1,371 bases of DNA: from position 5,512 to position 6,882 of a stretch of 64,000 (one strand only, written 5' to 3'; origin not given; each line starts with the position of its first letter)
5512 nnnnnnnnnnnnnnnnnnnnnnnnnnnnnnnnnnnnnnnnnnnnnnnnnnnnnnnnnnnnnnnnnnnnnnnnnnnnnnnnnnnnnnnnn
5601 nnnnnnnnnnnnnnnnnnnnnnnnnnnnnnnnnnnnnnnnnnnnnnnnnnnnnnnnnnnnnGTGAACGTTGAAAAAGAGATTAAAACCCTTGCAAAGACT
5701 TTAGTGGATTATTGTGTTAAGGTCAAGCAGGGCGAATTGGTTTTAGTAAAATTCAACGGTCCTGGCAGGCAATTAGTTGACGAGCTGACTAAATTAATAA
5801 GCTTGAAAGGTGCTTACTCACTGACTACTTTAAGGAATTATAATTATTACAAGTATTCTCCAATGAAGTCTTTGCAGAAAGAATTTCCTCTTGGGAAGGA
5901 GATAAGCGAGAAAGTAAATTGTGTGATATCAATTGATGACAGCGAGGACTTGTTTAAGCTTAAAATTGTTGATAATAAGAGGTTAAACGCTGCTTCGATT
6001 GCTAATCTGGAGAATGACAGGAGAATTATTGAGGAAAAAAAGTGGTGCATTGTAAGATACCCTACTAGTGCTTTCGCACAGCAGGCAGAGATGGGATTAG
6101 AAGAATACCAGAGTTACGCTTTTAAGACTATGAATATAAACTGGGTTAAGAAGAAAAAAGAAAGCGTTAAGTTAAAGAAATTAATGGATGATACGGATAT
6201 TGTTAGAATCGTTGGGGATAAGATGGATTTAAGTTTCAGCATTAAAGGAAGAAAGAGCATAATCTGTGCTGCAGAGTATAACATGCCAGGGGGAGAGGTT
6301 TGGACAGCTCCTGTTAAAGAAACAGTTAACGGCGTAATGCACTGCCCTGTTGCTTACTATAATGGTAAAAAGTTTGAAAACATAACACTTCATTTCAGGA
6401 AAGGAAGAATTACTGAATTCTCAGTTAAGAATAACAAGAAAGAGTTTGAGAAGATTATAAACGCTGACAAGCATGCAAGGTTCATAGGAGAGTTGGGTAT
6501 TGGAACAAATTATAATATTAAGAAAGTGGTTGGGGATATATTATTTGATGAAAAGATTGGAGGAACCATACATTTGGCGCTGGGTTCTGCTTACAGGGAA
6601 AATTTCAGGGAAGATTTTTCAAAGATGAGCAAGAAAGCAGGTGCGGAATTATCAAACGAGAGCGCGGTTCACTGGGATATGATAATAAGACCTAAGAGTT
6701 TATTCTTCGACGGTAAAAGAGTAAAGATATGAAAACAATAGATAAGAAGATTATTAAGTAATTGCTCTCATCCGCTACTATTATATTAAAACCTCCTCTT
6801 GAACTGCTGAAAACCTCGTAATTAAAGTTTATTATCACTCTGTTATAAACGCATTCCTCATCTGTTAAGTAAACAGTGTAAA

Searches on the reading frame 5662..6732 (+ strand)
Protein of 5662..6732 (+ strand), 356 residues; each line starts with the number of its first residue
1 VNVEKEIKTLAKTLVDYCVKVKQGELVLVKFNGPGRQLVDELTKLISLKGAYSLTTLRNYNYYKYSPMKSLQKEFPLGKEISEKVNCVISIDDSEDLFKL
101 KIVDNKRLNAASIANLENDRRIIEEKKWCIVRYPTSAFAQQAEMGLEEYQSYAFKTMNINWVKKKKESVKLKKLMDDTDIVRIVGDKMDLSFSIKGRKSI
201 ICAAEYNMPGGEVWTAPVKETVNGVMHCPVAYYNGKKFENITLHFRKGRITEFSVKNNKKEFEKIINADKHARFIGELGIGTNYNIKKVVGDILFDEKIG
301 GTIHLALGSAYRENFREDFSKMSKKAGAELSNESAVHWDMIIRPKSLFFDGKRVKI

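Call 11: search_protein_families(library=pfam, proteins=[window:5662-6732:+])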
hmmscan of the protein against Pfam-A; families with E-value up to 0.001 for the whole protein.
window:5662-6732:+ (356 aa): 1 family
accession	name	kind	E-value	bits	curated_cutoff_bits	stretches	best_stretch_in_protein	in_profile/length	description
PF02073.20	Peptidase_M29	-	7.6e-55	186.8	27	1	4-345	2-384/406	Thermophilic metalloprotease (M29)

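Call 12: find_encoding_contigs(protein=window:5662-6732:+, flank=3000, max_places=6)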
Protein window:5662-6732:+ (356 aa): no gene with exactly this product is on record in the collection.

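Call 18: find_homologous_proteins(query=window:5662-6729:+, max_evalue=1e-20)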
Query seq(356 aa) (356 aa): 5753 proteins with E <= 1e-20 among 7852 candidates; the best 120 are listed.
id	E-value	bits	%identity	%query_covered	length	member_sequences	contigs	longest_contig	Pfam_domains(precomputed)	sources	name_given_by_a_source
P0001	5.0e-234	794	100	100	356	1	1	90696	PF02073.21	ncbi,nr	ncbi:MAG: aminopeptidase [Nanoarchaeota archaeon]|nr:aminopeptidase [Nanoarchaeota archaeon]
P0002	9.5e-141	487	61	100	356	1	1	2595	PF02073.21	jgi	jgi:aminopeptidase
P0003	4.0e-137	475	61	100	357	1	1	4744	PF02073.21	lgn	-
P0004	6.7e-125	435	59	99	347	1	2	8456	PF02073.21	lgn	-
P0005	1.4e-120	421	56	100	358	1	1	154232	PF02073.21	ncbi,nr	ncbi:Thermophilic metalloprotease (M29) [Candidatus Tiddalikarchaeum anstoanum]|nr:Thermophilic meta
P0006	1.9e-68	249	40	94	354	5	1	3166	PF02073.21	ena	-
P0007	7.1e-68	248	41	99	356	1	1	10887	PF02073.21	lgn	-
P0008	7.8e-66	241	40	95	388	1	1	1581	PF02073.21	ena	-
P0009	3.1e-65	239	39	99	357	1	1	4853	PF02073.21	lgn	-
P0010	3.4e-65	239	40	98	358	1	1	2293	PF02073.21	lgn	-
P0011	7.2e-65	238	38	99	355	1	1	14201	PF02073.21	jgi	jgi:aminopeptidase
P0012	9.6e-65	237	40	93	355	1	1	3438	PF02073.21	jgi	-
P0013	1.3e-64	237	38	99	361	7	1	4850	PF02073.21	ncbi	-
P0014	1.5e-64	237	38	99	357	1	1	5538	PF02073.21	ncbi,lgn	-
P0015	1.5e-64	237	41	95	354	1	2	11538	PF02073.21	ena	-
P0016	4.6e-64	235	39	99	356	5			PF02073.21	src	-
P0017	4.6e-64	235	39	93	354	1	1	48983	PF02073.21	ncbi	-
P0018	8.6e-64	234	39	99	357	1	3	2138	PF02073.21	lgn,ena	-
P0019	1.2e-63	234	39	100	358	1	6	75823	PF02073.21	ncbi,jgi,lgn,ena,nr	ncbi:aminopeptidase [Patescibacteria group bacterium]|nr:aminopeptidase [Patescibacteria group bacte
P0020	1.2e-63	234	39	99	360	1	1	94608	PF02073.21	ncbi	ncbi:MAG: aminopeptidase [Candidatus Woesearchaeota archaeon]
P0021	1.7e-63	233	38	97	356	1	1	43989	PF02073.21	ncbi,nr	ncbi:MAG: aminopeptidase [Deltaproteobacteria bacterium]|nr:aminopeptidase [Deltaproteobacteria bact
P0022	1.7e-63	233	39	99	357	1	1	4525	PF02073.21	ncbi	ncbi:MAG: aminopeptidase [bacterium]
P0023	2.0e-63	233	38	99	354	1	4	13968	PF02073.21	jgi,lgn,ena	-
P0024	3.7e-63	232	39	95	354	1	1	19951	PF02073.21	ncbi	ncbi:MAG: aminopeptidase [Nanoarchaeota archaeon]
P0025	4.2e-63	232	41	99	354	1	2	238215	PF02073.21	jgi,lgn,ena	-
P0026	4.3e-63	232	36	99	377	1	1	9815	PF02073.21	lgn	-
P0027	4.9e-63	232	37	97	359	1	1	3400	PF02073.21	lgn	-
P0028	5.4e-63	232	37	97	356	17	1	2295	PF02073.21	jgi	-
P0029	6.8e-63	231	37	99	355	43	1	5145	PF02073.21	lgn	-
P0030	9.5e-63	231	40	92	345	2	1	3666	PF02073.21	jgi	-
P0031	1.0e-62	231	39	99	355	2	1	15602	PF02073.21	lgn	-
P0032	1.0e-62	231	37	97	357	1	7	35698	PF02073.21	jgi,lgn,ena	-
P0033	1.0e-62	231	39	96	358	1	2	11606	PF02073.21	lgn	-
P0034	1.2e-62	230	36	99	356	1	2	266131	PF02073.21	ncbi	-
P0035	1.6e-62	230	38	99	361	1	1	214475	PF02073.21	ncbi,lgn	-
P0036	1.7e-62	230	40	97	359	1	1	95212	PF02073.21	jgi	jgi:aminopeptidase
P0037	1.9e-62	230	36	99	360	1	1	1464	PF02073.21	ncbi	-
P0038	1.9e-62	230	38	99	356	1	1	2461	PF02073.21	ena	-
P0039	2.0e-62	230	37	98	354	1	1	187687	PF02073.21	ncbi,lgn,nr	ncbi:aminopeptidase [Candidatus Woesearchaeota archaeon]|nr:aminopeptidase [Candidatus Woesearchaeot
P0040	2.0e-62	230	37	99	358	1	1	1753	PF02073.21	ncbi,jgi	-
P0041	2.2e-62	230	39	99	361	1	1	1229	PF02073.21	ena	-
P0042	2.2e-62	229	38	99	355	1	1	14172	PF02073.21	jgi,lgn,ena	-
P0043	2.8e-62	229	40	99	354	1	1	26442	PF02073.21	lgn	-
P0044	2.8e-62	229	38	100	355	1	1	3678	PF02073.21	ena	-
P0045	2.9e-62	229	38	99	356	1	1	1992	PF02073.21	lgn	-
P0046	2.9e-62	229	37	99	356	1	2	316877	PF02073.21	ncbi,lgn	-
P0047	3.1e-62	229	37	99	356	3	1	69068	PF02073.21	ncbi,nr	ncbi:MAG: aminopeptidase [Deltaproteobacteria bacterium]|nr:aminopeptidase [Deltaproteobacteria bact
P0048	3.3e-62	229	38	100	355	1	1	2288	PF02073.21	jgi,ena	-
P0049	3.4e-62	229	38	99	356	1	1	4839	PF02073.21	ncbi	-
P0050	3.8e-62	229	38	98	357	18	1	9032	PF02073.21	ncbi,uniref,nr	ncbi:MAG: Peptidase M29, aminopeptidase II [Candidatus Woesebacteria bacterium GW2011_GWD1_38_10]|un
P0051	4.8e-62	228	37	99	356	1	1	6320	PF02073.21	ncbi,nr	ncbi:MAG: aminopeptidase [Deltaproteobacteria bacterium]|nr:aminopeptidase [Deltaproteobacteria bact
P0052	5.1e-62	228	39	99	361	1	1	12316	PF02073.21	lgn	-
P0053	5.4e-62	228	38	99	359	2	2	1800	PF02073.21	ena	-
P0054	5.7e-62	228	39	99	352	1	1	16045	PF02073.21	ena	-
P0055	6.5e-62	228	37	99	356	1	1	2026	PF02073.21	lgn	-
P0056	8.7e-62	228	37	99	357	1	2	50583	PF02073.21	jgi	jgi:aminopeptidase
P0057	9.6e-62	227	39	98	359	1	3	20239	PF02073.21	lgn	-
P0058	1.0e-61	227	38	98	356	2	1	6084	PF02073.21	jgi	jgi:aminopeptidase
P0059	1.2e-61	227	38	99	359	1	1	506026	PF02073.21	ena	-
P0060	1.2e-61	227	36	99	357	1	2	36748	PF02073.21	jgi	-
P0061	1.3e-61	227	35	99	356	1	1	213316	PF02073.21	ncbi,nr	ncbi:MAG: aminopeptidase [Deltaproteobacteria bacterium]|nr:aminopeptidase [Deltaproteobacteria bact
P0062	1.5e-61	227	38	100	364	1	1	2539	PF02073.21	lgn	-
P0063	1.8e-61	227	37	99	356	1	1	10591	PF02073.21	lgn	-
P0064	1.8e-61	227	38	95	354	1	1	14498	PF02073.21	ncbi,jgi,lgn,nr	ncbi:aminopeptidase [Candidatus Woesearchaeota archaeon]|nr:aminopeptidase [Candidatus Woesearchaeot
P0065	2.0e-61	226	38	98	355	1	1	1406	PF02073.21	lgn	-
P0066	2.8e-61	226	40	94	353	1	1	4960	PF02073.21,PF26233.1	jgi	-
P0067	2.8e-61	226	36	99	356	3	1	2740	PF02073.21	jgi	jgi:aminopeptidase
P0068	3.2e-61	226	38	97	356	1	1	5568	PF02073.21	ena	-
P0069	3.2e-61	226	39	93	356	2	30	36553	PF02073.21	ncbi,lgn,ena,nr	ncbi:MAG: hypothetical protein A3G39_06720 [Deltaproteobacteria bacterium RIFCSPLOWO2_12_FULL_43_16]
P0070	4.1e-61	225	38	99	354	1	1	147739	PF02073.21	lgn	-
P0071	5.8e-61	225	39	98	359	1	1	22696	PF02073.21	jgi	jgi:aminopeptidase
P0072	6.0e-61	225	39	97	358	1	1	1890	PF02073.21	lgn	-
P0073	6.6e-61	225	39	98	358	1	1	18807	PF02073.21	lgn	-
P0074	6.7e-61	225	39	98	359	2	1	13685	PF02073.21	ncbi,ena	ncbi:MAG: aminopeptidase [Patescibacteria group bacterium]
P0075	6.7e-61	225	38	99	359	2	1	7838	PF02073.21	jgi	-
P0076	7.0e-61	225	38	95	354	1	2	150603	PF02073.21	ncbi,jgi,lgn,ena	-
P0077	7.6e-61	224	39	97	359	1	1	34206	PF02073.21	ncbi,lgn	-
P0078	7.7e-61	224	36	99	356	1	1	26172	PF02073.21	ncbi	-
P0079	7.9e-61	224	37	96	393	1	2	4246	PF02073.21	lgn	-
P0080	9.3e-61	224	35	99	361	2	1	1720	PF02073.21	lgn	-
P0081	9.4e-61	224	37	99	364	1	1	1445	PF02073.21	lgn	-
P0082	9.8e-61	224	37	99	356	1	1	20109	PF02073.21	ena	-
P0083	1.0e-60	224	37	99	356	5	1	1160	PF02073.21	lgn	-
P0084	1.2e-60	224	38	99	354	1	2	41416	PF02073.21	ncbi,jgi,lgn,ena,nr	ncbi:MAG: aminopeptidase [Candidatus Muirbacterium halophilum]|nr:aminopeptidase [Candidatus Muirbac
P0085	1.5e-60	224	38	95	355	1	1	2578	PF02073.21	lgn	-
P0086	1.8e-60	223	37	99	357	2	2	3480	PF02073.21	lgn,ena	-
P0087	1.8e-60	223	38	99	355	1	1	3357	PF02073.21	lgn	-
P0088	1.9e-60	223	37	99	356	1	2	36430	PF02073.21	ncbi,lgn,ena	-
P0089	1.9e-60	223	37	99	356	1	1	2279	PF02073.21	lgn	-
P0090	2.1e-60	223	38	95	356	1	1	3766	PF02073.21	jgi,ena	-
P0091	2.1e-60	223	37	99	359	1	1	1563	PF02073.21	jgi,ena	-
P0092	2.1e-60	223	38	99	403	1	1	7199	PF02073.21,PF26233.1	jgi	jgi:aminopeptidase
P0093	2.2e-60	223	38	99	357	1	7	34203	PF02073.21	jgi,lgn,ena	-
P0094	2.6e-60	223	37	99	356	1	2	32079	PF02073.21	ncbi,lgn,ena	-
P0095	2.6e-60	223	36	99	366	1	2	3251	PF02073.21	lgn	-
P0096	2.9e-60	223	38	100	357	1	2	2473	PF02073.21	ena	-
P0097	4.0e-60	222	38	89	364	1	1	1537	PF02073.21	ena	-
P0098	4.2e-60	222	38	99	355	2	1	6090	PF02073.21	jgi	jgi:aminopeptidase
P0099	4.4e-60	222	36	99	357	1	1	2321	PF02073.21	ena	-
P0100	4.5e-60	222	37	97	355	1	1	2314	PF02073.21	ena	-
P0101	4.7e-60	222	38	95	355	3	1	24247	PF02073.21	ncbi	-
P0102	4.8e-60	222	37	99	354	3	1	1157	PF02073.21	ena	-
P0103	4.9e-60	222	38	95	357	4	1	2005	PF02073.21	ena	-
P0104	4.9e-60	222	36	99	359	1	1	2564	PF02073.21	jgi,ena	-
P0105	5.2e-60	222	36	99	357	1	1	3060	PF02073.21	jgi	-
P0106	5.3e-60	222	36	97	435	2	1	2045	PF02073.21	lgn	-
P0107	7.2e-60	221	37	99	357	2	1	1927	PF02073.21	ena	-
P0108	7.4e-60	221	37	99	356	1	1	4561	PF02073.21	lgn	-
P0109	7.5e-60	221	37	97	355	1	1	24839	PF02073.21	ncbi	-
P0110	9.2e-60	221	38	99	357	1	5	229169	PF02073.21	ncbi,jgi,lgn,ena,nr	ncbi:MAG: aminopeptidase [Candidatus Woesearchaeota archaeon]|jgi:aminopeptidase|nr:aminopeptidase [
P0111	1.1e-59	221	38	99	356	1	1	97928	PF02073.21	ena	-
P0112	1.1e-59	221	36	99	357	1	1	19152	PF02073.21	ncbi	ncbi:aminopeptidase [Thermoproteota archaeon]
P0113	1.2e-59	221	40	98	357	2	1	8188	PF02073.21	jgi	-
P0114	1.3e-59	220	38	99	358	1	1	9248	PF02073.21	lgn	-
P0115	1.3e-59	220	36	95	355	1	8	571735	PF02073.21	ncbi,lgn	-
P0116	1.6e-59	220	37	97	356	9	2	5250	PF02073.21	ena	-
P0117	1.7e-59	220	38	99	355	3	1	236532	PF02073.21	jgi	jgi:aminopeptidase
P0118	1.8e-59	220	36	99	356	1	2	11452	PF02073.21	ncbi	ncbi:MAG: aminopeptidase [Thermodesulfobacteriota bacterium]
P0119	1.9e-59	220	37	99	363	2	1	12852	PF02073.21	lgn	-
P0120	2.1e-59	220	38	95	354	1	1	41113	PF02073.21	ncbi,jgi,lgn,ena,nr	ncbi:MAG: aminopeptidase [Nanoarchaeota archaeon]|nr:aminopeptidase [Nanoarchaeota archaeon]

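Call 21: find_encoding_contigs(protein=P0005, flank=10000, max_places=3)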
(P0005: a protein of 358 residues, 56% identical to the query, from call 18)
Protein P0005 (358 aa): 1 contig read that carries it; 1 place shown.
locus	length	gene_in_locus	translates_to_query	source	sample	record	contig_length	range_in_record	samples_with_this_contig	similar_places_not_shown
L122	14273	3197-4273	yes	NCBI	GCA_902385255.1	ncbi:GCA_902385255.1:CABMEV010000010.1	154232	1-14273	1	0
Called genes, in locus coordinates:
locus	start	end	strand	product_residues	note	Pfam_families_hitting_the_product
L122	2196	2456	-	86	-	-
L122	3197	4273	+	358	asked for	PF02073:Peptidase_M29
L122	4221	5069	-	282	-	-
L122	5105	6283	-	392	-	PF13662:Toprim_4 (weak), PF01751:Toprim (faint)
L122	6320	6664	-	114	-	PF01751:Toprim, PF13662:Toprim_4 (weak)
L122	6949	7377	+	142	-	-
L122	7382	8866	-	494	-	PF00587:tRNA-synt_2b, PF03129:HGTP_anticodon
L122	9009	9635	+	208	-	PF00227:Proteasome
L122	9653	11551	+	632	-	PF17214:KH_TffA, PF07650:KH_2 (weak), PF00753:Lactamase_B, PF16661:Lactamase_B_6, PF23023:Anti-Pycsar_Apyc1, PF12706:Lactamase_B_2, PF10996:Beta-Casp, PF07521:RMMBL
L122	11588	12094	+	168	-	-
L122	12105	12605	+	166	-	-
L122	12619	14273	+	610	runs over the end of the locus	PF00133:tRNA-synt_1, PF01406:tRNA-synt_1e, PF09334:tRNA-synt_1g, PF00133:tRNA-synt_1, PF08264:Anticodon_1, PF19303:Anticodon_3, PF01588:tRNA_bind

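Call 22: find_encoding_contigs(protein=P0004, flank=10000, max_places=3)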
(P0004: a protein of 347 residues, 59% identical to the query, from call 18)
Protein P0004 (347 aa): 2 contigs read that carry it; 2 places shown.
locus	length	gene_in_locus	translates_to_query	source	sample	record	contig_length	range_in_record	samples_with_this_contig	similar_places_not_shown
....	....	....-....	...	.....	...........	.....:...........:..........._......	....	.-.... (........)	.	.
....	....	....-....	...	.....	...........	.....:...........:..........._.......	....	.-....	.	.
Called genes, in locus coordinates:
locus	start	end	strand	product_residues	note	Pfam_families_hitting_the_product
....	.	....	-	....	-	?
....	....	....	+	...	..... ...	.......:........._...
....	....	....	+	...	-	-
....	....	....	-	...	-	-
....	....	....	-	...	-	-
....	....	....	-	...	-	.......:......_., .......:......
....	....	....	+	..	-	-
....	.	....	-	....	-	?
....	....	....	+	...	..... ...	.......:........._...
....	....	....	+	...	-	?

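Call 23: find_encoding_contigs(protein=P0003, flank=10000, max_places=3)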
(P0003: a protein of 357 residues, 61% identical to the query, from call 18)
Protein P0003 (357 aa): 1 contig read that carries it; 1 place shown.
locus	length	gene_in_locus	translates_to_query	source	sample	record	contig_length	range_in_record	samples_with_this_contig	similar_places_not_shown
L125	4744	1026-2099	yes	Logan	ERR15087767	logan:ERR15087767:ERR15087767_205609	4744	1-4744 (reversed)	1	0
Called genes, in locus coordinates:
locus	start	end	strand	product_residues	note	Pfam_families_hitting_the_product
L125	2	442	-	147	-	?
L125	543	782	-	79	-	-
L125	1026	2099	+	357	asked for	PF02073:Peptidase_M29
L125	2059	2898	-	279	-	-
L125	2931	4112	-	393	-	PF13662:Toprim_4 (weak)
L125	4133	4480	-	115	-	PF01751:Toprim (weak), PF13662:Toprim_4 (faint)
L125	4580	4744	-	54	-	?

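Call 24: find_encoding_contigs(protein=P0002, flank=10000, max_places=3)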
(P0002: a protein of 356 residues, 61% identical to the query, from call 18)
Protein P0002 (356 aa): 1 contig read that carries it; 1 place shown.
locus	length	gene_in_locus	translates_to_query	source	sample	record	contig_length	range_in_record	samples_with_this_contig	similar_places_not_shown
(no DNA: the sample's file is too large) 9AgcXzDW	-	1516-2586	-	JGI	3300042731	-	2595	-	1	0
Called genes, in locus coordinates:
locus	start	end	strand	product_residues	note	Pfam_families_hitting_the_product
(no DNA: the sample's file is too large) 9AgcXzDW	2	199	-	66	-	?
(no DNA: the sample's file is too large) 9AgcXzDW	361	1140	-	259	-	-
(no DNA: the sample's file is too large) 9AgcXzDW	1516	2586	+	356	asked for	PF02073:Peptidase_M29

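Call 25: find_encoding_contigs(protein=P0001, flank=1500, max_places=3)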
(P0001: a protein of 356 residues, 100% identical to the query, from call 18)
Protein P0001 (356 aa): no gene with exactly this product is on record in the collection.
